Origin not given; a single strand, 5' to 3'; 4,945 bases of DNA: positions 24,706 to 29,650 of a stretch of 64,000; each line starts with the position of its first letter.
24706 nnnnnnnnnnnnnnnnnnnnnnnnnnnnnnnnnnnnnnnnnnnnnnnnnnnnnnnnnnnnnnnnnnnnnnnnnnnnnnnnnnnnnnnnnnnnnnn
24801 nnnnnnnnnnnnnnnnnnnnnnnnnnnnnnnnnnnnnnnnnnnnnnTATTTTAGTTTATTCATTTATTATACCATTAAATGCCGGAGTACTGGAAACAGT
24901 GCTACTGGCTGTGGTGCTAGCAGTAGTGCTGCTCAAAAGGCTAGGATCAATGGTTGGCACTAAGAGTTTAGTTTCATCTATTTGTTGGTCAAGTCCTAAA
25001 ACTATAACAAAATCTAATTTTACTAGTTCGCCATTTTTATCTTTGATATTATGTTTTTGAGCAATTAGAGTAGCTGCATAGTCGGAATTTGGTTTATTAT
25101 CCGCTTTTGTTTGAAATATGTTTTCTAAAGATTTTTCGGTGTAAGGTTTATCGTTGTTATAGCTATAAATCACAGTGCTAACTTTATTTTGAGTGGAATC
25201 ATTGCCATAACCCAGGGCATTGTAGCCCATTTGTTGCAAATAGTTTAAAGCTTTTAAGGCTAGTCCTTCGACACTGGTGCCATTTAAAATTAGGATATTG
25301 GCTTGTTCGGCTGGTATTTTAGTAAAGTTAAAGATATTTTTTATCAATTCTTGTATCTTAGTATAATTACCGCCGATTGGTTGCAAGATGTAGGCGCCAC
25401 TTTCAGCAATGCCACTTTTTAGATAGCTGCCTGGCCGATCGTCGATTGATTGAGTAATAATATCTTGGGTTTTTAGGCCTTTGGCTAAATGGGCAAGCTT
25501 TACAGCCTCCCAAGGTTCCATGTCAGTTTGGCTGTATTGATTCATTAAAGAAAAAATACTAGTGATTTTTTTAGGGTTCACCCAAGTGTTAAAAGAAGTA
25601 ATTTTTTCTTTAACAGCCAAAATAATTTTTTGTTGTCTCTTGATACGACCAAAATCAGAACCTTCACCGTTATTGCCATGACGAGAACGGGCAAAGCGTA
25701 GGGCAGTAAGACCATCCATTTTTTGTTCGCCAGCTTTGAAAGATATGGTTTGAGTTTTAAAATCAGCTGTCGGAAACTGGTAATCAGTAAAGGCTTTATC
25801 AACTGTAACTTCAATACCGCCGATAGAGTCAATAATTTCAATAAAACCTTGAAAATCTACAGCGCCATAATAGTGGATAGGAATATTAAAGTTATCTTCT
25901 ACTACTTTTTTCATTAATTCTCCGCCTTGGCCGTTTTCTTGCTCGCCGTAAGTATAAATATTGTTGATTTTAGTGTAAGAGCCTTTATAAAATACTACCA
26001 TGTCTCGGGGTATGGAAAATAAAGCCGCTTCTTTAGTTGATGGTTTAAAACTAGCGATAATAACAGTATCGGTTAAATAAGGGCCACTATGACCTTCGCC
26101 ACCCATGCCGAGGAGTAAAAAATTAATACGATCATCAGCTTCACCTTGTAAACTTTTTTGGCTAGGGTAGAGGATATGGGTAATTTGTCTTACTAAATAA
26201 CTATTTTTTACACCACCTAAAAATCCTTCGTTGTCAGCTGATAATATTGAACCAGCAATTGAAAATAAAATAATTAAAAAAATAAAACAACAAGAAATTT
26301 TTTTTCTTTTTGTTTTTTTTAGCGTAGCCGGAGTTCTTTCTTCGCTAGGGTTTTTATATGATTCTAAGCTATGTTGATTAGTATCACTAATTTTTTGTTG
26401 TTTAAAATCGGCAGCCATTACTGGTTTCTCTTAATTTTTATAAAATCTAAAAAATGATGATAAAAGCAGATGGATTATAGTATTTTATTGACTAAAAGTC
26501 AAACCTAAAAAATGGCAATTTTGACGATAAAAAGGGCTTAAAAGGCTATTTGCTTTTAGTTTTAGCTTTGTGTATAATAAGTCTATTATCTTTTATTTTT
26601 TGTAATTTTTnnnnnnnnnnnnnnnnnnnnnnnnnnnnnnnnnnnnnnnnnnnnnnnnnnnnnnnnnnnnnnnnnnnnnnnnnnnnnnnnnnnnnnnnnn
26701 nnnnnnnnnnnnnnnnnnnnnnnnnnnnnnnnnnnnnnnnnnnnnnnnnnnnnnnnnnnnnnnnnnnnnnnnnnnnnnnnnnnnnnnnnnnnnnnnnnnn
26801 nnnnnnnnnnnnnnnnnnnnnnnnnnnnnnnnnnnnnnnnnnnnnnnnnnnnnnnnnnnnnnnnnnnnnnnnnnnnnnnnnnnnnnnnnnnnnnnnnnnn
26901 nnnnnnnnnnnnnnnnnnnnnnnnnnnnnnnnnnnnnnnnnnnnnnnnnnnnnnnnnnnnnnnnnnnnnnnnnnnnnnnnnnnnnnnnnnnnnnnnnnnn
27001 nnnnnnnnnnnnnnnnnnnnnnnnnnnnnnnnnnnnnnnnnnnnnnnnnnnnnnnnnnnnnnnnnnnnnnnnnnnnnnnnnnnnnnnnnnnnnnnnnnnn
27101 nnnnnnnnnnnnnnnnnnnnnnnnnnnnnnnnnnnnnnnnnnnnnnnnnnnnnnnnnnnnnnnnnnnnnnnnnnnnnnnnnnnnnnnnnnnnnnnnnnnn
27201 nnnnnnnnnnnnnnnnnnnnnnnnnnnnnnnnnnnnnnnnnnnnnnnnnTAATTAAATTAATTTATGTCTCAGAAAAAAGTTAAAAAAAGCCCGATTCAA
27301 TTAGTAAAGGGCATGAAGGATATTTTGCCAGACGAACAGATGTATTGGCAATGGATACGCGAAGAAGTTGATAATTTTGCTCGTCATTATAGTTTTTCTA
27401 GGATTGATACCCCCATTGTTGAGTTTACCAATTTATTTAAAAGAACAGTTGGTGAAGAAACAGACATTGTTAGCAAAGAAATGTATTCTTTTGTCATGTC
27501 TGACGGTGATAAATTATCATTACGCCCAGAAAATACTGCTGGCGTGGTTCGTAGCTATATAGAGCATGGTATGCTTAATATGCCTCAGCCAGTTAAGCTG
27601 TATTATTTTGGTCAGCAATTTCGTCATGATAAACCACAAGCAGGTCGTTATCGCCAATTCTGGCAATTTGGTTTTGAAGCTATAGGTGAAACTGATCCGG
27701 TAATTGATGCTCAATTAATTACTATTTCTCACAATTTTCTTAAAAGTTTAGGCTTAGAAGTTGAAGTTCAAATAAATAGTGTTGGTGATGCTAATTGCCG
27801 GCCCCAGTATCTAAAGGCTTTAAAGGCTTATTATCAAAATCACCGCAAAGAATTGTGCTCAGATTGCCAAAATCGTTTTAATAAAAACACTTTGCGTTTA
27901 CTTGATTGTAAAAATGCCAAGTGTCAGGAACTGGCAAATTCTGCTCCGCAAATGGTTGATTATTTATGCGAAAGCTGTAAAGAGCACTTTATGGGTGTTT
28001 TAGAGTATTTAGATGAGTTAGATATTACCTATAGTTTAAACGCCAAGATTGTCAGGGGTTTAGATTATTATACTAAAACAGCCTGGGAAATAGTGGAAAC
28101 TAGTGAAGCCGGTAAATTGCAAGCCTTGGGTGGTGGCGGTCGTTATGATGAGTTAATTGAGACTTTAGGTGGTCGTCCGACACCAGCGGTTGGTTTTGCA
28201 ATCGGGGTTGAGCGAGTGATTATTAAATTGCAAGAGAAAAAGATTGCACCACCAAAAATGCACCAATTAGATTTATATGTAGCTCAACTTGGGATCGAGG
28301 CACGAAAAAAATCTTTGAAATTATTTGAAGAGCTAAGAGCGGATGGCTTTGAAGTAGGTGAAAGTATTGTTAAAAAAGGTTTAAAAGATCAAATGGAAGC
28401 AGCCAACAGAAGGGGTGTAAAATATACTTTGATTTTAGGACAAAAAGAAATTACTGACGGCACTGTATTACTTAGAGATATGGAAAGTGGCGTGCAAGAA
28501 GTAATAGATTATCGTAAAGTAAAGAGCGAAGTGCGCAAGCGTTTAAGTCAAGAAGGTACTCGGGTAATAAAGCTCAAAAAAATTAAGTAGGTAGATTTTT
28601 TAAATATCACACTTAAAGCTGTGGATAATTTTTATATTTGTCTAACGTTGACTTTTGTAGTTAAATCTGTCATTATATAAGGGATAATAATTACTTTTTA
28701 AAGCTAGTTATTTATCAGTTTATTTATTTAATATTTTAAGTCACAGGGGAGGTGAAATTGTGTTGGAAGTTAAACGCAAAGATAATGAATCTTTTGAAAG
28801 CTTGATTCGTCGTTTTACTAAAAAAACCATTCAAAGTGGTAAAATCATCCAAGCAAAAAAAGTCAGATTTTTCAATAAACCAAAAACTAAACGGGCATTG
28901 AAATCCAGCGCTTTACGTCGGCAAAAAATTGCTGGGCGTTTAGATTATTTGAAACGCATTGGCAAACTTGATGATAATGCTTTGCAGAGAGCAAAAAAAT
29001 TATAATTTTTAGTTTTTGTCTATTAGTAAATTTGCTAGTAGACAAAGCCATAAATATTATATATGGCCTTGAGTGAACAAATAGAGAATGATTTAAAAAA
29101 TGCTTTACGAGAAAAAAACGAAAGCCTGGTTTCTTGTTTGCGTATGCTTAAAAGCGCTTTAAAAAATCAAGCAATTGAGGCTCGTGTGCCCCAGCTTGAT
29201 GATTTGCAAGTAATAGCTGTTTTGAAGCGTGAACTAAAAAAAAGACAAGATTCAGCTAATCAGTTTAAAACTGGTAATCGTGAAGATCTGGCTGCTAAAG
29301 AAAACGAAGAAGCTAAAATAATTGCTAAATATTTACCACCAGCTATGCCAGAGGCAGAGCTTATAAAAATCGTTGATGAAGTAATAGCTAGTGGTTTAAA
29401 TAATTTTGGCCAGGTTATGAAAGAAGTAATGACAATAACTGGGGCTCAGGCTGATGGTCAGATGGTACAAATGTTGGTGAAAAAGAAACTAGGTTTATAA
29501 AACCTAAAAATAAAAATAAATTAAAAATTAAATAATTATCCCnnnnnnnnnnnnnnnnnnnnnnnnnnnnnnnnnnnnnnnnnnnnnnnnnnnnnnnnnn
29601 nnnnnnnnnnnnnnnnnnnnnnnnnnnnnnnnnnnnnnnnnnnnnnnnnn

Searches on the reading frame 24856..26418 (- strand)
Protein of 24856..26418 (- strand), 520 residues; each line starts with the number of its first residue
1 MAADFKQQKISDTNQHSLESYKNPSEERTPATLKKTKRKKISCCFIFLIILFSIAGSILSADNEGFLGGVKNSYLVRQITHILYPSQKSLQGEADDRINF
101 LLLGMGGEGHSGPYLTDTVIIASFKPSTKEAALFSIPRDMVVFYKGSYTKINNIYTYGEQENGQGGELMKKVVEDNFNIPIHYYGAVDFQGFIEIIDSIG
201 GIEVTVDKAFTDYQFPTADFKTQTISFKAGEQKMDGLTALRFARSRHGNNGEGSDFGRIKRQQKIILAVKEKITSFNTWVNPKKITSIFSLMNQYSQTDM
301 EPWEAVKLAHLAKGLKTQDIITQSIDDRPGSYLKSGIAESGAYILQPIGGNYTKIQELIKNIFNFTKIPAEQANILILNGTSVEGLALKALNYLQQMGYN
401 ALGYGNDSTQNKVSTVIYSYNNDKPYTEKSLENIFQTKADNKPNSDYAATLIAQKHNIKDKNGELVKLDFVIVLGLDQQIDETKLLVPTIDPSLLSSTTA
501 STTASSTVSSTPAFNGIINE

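Call 45: search_protein_families(library=pfam, proteins=[window:24856-26418:-], max_evalue=0.0001)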
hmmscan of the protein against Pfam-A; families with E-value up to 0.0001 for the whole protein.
window:24856-26418:- (520 aa): 2 families
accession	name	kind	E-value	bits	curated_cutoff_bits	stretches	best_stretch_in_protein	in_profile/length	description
PF03816.19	LytR_cpsA_psr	-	2.4e-40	138.6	24.6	1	116-274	2-149/150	LytR_cpsA_psr family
PF13399.11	LytR_C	-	1.5e-08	35.9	22.2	1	374-448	3-75/86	LytR cell envelope-related transcriptional attenuator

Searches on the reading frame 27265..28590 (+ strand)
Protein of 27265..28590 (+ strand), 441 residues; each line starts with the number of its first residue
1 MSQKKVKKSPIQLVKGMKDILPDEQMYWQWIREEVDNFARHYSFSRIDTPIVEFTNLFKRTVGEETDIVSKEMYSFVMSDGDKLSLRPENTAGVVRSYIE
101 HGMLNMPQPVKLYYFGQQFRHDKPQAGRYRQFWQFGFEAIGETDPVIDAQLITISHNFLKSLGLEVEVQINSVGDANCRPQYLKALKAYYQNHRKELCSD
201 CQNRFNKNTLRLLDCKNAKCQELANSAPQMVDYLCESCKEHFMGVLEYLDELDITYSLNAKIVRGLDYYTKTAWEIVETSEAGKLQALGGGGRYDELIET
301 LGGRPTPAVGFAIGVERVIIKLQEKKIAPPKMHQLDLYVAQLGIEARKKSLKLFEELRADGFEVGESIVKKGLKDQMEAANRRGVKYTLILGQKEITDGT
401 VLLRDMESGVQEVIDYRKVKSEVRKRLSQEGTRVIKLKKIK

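Call 8: search_protein_families(library=pfam, proteins=[window:27265-28590:+], max_evalue=0.001)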
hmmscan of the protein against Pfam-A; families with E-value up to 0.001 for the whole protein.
window:27265-28590:+ (441 aa): 4 families
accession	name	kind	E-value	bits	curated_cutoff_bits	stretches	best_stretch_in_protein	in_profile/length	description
PF13393.11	tRNA-synt_His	-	6.3e-43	147.6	25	1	16-318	1-308/308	Histidyl-tRNA synthetase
PF00587.30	tRNA-synt_2b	-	5.7e-13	49.8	29.3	1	79-324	6-177/179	tRNA synthetase class II core domain (G, H, P, S and T)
PF03129.25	HGTP_anticodon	-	3.2e-12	46.9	21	1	337-425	2-93/94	Anticodon binding domain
PF01409.25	tRNA-synt_2d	-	0.00032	20.7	19.8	0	29-171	20-163/246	tRNA synthetases class II core domain (F)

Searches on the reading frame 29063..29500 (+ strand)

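Call 8: search_protein_families(library=pfam, proteins=[window:29063-29500:+], max_evalue=0.001)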
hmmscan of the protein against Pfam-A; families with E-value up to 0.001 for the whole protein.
window:29063-29500:+ (145 aa): 1 family
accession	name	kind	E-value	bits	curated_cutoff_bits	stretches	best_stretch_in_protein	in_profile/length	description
PF09424.15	YqeY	-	1.2e-38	132.8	27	1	5-143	2-143/143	Yqey-like protein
